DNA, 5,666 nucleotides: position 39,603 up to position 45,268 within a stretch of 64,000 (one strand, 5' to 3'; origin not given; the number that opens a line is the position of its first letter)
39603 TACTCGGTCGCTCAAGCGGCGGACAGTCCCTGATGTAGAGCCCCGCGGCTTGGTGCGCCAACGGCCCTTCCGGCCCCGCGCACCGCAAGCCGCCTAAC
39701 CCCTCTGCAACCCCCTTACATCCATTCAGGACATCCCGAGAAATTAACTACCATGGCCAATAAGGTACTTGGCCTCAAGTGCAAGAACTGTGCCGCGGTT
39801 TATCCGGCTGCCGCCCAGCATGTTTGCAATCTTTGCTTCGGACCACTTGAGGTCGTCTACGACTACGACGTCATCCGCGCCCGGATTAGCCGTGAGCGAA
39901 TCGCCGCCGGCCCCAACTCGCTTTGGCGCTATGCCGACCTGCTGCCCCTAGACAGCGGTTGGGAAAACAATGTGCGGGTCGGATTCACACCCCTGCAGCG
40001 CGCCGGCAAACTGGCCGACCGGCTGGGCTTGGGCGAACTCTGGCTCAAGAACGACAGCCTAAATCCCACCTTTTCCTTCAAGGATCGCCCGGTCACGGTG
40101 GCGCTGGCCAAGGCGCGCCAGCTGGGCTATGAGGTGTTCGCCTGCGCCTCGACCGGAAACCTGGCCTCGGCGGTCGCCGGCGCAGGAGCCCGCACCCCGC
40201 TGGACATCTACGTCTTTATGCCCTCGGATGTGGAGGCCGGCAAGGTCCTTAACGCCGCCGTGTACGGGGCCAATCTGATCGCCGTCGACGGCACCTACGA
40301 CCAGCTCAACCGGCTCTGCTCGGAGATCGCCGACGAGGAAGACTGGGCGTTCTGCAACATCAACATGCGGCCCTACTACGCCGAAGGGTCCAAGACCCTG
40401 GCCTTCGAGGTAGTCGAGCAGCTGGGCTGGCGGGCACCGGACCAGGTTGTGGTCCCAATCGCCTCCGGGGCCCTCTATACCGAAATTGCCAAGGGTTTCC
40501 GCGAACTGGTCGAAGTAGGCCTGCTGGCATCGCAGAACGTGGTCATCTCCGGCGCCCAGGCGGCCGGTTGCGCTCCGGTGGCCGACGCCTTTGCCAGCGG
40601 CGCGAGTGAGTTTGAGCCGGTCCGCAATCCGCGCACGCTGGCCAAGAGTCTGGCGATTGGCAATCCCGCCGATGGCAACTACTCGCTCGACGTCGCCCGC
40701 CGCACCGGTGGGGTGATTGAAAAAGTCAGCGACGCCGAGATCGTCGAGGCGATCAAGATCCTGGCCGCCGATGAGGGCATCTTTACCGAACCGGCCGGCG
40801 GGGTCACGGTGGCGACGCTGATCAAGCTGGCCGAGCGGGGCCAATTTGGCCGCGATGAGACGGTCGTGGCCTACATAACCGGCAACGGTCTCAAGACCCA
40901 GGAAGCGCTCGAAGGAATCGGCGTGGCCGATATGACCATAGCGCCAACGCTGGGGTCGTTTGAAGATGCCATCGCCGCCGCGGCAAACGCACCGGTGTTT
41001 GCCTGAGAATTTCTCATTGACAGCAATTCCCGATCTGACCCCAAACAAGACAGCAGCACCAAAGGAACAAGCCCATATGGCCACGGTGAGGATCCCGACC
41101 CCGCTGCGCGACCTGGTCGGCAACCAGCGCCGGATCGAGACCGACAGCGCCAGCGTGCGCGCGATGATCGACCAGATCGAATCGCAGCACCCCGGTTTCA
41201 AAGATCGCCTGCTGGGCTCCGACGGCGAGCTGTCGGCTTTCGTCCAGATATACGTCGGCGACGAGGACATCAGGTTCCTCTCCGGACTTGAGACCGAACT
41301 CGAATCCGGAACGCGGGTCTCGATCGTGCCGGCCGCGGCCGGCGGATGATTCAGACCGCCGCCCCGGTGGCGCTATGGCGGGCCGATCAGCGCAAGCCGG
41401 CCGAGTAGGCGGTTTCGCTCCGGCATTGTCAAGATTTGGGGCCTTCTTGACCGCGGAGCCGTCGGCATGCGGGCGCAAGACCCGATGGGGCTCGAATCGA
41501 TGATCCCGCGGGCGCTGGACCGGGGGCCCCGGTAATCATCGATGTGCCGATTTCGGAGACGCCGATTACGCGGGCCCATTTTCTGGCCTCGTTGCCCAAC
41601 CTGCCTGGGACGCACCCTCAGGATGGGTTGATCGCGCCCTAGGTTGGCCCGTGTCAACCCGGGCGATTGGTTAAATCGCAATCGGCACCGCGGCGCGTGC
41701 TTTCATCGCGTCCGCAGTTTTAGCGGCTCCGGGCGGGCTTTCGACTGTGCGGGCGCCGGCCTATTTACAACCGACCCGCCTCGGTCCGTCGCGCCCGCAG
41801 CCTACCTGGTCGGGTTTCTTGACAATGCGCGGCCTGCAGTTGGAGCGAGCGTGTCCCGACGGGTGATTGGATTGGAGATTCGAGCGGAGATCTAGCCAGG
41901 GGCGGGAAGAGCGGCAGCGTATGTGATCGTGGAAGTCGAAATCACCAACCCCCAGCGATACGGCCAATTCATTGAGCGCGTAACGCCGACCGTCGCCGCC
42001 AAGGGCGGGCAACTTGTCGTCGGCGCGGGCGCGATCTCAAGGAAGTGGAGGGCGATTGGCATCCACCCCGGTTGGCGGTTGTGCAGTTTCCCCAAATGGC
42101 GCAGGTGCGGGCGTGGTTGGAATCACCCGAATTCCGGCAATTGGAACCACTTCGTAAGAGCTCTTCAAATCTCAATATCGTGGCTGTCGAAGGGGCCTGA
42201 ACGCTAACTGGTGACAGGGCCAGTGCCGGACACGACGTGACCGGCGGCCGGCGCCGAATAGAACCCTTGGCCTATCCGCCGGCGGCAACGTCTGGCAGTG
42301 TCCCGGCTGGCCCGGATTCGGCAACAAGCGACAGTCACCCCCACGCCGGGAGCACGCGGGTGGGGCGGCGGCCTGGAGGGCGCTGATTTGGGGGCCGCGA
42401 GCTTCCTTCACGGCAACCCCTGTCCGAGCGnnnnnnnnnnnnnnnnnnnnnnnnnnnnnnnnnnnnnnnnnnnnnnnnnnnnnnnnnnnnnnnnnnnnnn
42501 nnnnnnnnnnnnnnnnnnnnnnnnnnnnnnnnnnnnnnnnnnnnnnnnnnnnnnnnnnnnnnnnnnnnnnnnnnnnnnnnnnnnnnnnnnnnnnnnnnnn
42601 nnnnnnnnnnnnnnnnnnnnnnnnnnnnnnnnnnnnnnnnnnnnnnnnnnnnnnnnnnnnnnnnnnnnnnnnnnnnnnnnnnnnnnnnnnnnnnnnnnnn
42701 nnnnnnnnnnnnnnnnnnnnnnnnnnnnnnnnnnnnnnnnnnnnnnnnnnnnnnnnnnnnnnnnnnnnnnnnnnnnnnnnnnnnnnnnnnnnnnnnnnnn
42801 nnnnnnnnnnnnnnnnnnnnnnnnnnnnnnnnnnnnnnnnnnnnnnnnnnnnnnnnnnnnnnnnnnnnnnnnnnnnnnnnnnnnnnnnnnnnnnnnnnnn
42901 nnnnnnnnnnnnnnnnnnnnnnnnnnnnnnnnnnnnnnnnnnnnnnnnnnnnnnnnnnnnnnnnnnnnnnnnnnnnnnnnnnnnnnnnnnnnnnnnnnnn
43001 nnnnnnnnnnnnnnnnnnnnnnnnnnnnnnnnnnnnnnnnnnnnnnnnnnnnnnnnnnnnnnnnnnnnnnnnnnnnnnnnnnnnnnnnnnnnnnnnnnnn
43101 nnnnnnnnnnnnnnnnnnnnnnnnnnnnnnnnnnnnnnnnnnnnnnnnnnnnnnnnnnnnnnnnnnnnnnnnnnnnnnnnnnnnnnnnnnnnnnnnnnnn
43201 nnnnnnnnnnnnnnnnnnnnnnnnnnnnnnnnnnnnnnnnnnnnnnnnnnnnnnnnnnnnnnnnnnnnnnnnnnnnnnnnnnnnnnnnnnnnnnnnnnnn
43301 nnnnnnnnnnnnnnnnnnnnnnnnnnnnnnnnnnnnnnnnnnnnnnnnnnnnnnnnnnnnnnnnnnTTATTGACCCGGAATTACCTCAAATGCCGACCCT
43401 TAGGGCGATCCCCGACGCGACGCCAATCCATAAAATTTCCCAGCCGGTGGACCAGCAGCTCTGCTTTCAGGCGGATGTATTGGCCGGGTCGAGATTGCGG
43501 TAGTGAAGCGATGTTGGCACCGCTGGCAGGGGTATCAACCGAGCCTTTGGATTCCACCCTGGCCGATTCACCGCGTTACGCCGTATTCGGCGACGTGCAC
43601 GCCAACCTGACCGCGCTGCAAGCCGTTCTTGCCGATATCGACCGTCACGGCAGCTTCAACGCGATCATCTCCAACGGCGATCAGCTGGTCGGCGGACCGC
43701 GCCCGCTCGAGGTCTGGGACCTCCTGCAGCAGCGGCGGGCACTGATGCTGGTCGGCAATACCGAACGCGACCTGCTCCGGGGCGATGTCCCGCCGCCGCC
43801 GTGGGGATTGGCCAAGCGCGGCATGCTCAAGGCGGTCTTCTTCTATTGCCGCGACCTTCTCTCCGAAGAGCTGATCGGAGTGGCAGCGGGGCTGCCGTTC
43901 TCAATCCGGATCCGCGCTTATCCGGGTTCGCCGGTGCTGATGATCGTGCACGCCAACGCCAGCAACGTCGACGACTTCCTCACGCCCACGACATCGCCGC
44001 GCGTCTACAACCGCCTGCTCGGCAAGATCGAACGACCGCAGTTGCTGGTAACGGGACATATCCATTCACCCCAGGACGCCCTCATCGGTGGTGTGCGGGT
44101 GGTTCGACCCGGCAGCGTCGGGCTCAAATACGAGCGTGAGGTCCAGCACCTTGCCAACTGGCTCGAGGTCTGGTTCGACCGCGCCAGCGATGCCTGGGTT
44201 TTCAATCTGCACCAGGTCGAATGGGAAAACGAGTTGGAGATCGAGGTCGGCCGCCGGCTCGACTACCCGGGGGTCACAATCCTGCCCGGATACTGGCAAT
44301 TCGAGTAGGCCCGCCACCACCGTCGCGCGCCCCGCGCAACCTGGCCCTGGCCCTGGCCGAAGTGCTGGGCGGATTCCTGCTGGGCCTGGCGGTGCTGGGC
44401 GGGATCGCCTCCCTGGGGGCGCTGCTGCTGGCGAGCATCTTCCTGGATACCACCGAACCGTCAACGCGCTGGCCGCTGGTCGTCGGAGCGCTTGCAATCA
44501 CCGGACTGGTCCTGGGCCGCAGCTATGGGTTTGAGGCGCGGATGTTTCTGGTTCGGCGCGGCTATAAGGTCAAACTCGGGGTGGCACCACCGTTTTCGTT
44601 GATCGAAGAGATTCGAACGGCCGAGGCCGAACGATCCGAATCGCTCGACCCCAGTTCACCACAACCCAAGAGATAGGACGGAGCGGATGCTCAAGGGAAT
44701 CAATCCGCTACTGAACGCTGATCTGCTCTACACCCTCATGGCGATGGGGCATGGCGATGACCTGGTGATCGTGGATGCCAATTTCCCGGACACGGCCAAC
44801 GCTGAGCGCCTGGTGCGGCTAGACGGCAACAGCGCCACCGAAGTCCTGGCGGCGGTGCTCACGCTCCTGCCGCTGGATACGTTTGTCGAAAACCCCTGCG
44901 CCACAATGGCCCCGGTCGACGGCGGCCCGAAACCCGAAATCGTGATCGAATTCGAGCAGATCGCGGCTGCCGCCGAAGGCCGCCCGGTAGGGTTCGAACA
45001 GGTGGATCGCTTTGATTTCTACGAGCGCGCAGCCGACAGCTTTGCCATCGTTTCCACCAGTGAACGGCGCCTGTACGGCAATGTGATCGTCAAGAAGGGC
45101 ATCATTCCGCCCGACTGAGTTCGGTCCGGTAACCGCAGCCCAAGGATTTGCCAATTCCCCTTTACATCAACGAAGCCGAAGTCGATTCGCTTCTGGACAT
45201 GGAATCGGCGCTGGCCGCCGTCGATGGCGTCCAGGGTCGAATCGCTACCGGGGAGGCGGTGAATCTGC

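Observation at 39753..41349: Zinc-ribbon threonine-synthase homologue paired with a GG-terminated MoaD/ThiS-like sulfur carrier (MetM/MetO-type homocysteine synthesis candidate)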

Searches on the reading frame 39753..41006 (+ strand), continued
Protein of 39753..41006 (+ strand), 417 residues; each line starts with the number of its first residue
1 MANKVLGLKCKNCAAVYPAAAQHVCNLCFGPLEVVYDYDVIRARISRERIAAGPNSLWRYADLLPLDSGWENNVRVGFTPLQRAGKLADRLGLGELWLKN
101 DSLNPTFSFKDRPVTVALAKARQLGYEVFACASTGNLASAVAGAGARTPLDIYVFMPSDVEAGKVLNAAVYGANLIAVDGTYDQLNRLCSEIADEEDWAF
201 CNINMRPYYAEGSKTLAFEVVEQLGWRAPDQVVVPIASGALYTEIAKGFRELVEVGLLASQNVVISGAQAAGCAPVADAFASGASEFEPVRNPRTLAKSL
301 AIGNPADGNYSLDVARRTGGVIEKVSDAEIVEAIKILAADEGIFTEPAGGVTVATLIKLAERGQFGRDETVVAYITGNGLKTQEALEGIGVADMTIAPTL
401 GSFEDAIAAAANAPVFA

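Call 53: find_encoding_contigs(protein=P0054, flank=8000, max_places=1)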
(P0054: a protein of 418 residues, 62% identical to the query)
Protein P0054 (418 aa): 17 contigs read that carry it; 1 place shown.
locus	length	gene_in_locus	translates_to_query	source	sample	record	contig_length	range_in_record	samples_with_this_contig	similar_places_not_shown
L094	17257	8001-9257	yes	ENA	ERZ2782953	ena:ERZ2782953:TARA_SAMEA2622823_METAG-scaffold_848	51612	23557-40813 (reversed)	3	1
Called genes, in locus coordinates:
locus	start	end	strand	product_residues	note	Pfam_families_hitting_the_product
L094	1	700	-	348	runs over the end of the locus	PF02615:Ldh_2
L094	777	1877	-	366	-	PF02317:Octopine_DH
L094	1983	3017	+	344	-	PF00389:2-Hacid_dh, PF02826:2-Hacid_dh_C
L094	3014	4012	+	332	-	PF01408:GFO_IDH_MocA, PF22725:GFO_IDH_MocA_C3, PF02894:GFO_IDH_MocA_C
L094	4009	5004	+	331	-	PF00107:ADH_zinc_N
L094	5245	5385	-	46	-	-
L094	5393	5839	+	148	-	-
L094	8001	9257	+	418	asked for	PF00291:PALP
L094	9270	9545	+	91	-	PF02597:ThiS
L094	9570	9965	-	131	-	PF09969:DUF2203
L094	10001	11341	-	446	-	PF08245:Mur_ligase_M, PF02875:Mur_ligase_C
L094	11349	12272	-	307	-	PF01261:AP_endonuc_2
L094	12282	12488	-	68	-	-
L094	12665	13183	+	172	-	PF01257:2Fe-2S_thioredx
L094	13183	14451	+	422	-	PF01512:Complex1_51K, PF10531:SLBB (faint), PF22461:SLBB_2 (weak), PF10589:NADH_4Fe-4S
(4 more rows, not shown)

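Call 58: find_related_loci(query=window:39753-41003:+, collection=metagenome_contigs, flank=2500)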
Query window:39753-41003:+ (417 aa) in metagenome_contigs; peptide patterns used: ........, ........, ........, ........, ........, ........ (x = any residue, [..] = any of these).
600 stretches matched a pattern (row limit reached: there are more); 402 encode a relative of the query (tblastn E <= 1e-3); the best 80 are kept; 80 distinct loci.
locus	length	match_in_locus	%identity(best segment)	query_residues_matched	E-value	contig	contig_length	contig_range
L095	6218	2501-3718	72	3-408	0e+0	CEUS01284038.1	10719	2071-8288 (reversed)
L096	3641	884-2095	62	5-407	3e-167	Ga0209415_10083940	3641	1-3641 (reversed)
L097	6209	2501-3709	61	5-407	2e-159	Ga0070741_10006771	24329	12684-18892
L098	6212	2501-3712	61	5-407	3e-159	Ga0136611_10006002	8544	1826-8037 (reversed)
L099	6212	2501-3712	59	3-407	3e-157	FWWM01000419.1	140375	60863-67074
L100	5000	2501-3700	62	5-403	2e-157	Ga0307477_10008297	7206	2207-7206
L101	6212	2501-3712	61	5-407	5e-157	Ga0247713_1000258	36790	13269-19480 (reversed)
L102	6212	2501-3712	62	5-407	5e-157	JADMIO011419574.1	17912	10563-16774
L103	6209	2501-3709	58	8-410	6e-157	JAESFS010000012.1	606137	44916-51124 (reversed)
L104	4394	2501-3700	62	5-403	7e-160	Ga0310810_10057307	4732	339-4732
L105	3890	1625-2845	61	2-407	7e-162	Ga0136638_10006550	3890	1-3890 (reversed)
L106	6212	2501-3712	58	8-410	2e-156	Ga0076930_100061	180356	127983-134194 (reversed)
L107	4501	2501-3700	59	8-407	7e-158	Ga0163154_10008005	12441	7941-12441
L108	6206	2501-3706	61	5-406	2e-156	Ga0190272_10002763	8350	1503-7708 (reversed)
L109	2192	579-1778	62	5-403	2e-167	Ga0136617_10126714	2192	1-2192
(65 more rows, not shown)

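Call 65: find_encoding_contigs(protein=P0020, flank=1500, max_places=2)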
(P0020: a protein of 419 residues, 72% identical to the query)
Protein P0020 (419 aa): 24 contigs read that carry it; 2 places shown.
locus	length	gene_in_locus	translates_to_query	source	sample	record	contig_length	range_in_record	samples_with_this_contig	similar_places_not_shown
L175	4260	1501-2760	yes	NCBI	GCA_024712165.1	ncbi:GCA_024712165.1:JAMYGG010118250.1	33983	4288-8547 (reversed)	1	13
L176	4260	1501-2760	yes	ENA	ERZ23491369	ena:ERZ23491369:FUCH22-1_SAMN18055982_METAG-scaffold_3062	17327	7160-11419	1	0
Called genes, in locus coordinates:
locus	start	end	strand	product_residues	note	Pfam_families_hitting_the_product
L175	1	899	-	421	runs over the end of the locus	PF06609:TRI12 (weak), PF07690:MFS_1, PF12832:MFS_1_like (weak), PF07690:MFS_1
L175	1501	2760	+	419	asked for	PF00291:PALP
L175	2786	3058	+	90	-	PF02597:ThiS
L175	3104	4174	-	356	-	PF02615:Ldh_2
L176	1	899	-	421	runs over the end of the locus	PF06609:TRI12 (weak), PF07690:MFS_1, PF13347:MFS_2 (faint), PF12832:MFS_1_like (faint), PF07690:MFS_1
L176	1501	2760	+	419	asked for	PF00291:PALP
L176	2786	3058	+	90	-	PF02597:ThiS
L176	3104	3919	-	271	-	-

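Call 66: find_encoding_contigs(protein=P0005, flank=1500, max_places=2)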
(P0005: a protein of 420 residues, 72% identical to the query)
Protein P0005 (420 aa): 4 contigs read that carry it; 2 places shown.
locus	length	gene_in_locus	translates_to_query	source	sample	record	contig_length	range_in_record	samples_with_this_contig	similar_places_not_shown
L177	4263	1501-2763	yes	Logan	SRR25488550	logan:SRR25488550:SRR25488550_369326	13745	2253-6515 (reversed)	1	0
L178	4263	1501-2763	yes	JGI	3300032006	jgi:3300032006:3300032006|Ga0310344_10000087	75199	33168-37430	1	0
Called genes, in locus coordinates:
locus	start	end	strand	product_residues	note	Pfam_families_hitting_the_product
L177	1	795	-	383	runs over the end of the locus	PF00083:Sugar_tr (weak), PF07690:MFS_1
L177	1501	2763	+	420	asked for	PF00291:PALP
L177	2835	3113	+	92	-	PF02597:ThiS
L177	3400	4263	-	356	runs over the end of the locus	PF02615:Ldh_2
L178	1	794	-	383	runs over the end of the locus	PF00083:Sugar_tr (weak), PF07690:MFS_1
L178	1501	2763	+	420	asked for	PF00291:PALP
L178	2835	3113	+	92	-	PF02597:ThiS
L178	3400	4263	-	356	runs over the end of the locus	PF02615:Ldh_2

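Call 67: find_encoding_contigs(protein=P0030, flank=1500, max_places=2)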
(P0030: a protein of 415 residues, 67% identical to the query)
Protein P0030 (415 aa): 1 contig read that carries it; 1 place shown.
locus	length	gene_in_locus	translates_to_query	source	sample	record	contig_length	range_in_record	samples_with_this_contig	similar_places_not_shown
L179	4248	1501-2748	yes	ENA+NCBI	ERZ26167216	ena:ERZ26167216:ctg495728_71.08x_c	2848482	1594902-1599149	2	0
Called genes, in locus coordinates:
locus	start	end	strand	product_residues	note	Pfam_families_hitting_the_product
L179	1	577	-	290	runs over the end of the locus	PF02811:PHP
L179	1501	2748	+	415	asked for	PF05810:NinF (weak), PF00291:PALP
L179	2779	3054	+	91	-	PF02597:ThiS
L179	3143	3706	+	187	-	PF04892:VanZ-LLP1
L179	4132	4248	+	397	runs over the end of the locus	PF07690:MFS_1, PF12832:MFS_1_like (faint), PF07690:MFS_1 (weak)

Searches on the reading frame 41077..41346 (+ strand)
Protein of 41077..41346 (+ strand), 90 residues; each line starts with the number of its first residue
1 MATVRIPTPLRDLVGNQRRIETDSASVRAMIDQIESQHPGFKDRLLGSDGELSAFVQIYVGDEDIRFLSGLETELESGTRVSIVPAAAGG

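Call 3: search_protein_families(library=pfam, proteins=[window:41077-41346:+], max_evalue=0.01)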
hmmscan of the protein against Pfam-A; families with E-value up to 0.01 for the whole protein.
seq(90 aa): 1 family
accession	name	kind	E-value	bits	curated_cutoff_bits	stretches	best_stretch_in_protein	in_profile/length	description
PF02597.26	ThiS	-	1.9e-12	48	22.5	1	4-90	1-76/76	ThiS family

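Call 4: search_protein_families(library=ncbifam, proteins=[window:41077-41346:+], max_evalue=0.01)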
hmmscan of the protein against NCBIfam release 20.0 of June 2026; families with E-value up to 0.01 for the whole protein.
seq(90 aa): 2 families
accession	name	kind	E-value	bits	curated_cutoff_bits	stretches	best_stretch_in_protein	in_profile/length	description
NF041918.1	SAMP1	equivalog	3.3e-12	46.8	60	1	5-90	4-91/91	ubiquitin-like small modifier protein 1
TIGR01687.1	moaD_arch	subfamily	8.7e-11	42.2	49.5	1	3-90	2-88/88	MoaD family protein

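Call 8: search_solved_structures(query=window:41077-41346:+, max_evalue=0.01, show_alignments=2)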
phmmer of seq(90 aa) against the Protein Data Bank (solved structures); distinct sequences matched with E-value up to 0.01: 7.
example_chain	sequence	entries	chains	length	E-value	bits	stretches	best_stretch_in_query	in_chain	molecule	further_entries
4n6e_B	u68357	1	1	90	4.1e-20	74.9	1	2-90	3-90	ThiS/MoaD family protein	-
3dwg_C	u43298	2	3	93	4.5e-17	65.2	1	2-90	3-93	9.5 kDa culture filtrate antigen cfp10A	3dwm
1v8c_A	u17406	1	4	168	1.6e-07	34.7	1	7-90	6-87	MoaD related protein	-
2m19_A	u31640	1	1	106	1.5e-06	31.7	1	9-90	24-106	Molybdopterin converting factor subunit 1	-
1vjk_A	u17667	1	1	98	0.001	22.6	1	10-90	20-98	molybdopterin converting factor, subunit 1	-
3po0_A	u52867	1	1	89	0.0089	19.6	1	11-89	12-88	Small archaeal modifier protein 1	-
4hro_A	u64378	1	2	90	0.0092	19.6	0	11-89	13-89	Small archaeal modifier protein 1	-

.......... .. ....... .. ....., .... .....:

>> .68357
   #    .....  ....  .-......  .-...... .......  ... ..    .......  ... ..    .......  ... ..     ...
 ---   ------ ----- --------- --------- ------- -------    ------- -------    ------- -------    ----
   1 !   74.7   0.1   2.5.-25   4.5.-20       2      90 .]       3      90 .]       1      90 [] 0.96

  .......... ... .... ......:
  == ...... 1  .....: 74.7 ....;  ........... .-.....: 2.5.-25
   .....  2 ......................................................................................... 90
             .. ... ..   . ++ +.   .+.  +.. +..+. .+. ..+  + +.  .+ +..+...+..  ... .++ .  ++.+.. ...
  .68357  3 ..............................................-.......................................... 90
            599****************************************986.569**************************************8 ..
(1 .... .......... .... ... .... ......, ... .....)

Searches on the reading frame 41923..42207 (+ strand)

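Call 28: search_protein_families(library=pfam, proteins=[window:41923-42207:+], max_evalue=0.001)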
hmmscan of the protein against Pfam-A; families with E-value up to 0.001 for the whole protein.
window:41923-42207:+ (94 aa): 1 family
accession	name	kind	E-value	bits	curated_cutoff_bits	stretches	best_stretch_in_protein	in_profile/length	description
PF07045.17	DUF1330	-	0.00013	22.7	23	1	1-38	4-41/94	Domain of unknown function (DUF1330)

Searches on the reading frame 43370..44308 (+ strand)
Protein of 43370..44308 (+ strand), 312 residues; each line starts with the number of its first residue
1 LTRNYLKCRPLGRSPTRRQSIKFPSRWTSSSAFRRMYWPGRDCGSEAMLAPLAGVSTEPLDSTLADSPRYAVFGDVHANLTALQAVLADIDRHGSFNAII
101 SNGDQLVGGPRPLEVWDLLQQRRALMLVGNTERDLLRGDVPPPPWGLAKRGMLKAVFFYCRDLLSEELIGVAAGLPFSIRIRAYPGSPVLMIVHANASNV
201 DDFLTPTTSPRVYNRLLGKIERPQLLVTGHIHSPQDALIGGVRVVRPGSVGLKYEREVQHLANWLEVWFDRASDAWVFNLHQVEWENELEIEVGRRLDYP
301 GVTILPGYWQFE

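Call 3: search_protein_families(library=pfam, proteins=[window:43370-44308:+], max_evalue=0.01)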
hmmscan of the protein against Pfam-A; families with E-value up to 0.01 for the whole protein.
window:43370-44308:+ (312 aa): 2 families
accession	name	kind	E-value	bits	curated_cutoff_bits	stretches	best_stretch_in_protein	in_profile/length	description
PF12850.12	Metallophos_2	-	1.9e-09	38.2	27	1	70-258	3-143/154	Calcineurin-like phosphoesterase superfamily domain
PF00149.33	Metallophos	-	1.2e-07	32.8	21.5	1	69-233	2-190/191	Calcineurin-like phosphoesterase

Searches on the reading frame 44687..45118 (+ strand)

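Call 3: search_protein_families(library=pfam, proteins=[window:44687-45118:+], max_evalue=0.01)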
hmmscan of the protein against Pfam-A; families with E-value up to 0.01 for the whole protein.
window:44687-45118:+ (143 aa): 1 family
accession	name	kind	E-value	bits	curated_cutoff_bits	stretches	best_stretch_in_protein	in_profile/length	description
PF05025.18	RbsD_FucU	-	1.1e-37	130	25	1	3-140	1-138/138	RbsD / FucU transport protein family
